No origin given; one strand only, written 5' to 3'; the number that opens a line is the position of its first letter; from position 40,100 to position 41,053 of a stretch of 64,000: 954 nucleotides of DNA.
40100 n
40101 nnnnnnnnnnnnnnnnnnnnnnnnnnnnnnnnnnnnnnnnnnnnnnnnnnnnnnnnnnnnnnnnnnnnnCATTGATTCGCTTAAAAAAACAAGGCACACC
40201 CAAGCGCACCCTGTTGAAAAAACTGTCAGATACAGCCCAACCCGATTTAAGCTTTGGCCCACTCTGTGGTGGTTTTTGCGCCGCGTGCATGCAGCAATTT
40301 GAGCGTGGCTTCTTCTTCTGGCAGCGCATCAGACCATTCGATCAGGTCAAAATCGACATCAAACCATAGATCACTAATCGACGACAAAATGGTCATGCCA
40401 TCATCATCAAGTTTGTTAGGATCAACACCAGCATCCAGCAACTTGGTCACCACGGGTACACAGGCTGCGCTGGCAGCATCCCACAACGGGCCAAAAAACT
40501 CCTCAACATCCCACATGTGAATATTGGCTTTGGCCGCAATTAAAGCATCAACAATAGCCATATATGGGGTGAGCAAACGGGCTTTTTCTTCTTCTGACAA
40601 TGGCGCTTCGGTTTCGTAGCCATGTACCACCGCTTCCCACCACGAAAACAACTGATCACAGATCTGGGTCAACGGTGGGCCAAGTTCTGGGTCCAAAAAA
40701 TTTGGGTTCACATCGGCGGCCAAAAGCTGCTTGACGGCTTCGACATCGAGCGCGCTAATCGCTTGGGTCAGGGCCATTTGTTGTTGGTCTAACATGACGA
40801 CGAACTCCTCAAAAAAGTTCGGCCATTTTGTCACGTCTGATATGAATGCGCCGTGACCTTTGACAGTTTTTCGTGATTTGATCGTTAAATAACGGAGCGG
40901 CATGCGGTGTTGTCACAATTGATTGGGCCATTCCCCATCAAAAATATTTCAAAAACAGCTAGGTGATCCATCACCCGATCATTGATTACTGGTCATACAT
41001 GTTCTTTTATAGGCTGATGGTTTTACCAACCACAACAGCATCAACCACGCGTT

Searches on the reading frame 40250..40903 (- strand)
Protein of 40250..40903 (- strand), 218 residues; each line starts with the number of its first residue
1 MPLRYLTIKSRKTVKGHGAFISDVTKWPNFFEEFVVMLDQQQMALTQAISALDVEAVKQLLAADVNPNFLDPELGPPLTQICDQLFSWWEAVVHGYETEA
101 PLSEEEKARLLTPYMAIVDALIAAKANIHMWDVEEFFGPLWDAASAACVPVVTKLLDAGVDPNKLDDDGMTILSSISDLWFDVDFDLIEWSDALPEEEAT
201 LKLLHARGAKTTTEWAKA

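Call 6: search_protein_families(library=pfam, proteins=[window:40250-40903:-], max_evalue=0.01)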
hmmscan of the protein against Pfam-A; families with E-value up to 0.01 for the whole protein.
window:40250-40903:- (218 aa): 3 families
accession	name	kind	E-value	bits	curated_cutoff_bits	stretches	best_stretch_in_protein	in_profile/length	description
PF13637.12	Ank_4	-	2.5e-07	31.2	22.7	1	140-173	1-34/50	Ankyrin repeats (many copies)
PF00023.36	Ank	-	0.00012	22.6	21.1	0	139-166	5-32/33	Ankyrin repeat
PF12796.13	Ank_2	-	0.00069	20.6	27.3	0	139-173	32-64/90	Ankyrin repeats (3 copies)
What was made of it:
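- Checked: The convergent gene 40247-40903 (minus strand) encodes an ankyrin-repeat protein (call 6).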

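Call 7: search_protein_families(library=padloc, proteins=[window:40250-40903:-], max_evalue=0.01)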
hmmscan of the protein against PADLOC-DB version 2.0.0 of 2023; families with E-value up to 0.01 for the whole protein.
window:40250-40903:- (218 aa): 1 family
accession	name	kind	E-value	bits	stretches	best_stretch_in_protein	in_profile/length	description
PDLC04783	PDC-M72A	-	9.3e-05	19.8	1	38-171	227-364/392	-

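Call 8: search_protein_families(library=ncbifam, proteins=[window:40250-40903:-], max_evalue=0.01)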
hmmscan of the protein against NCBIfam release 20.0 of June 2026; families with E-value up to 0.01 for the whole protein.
window:40250-40903:- (218 aa): 0 families
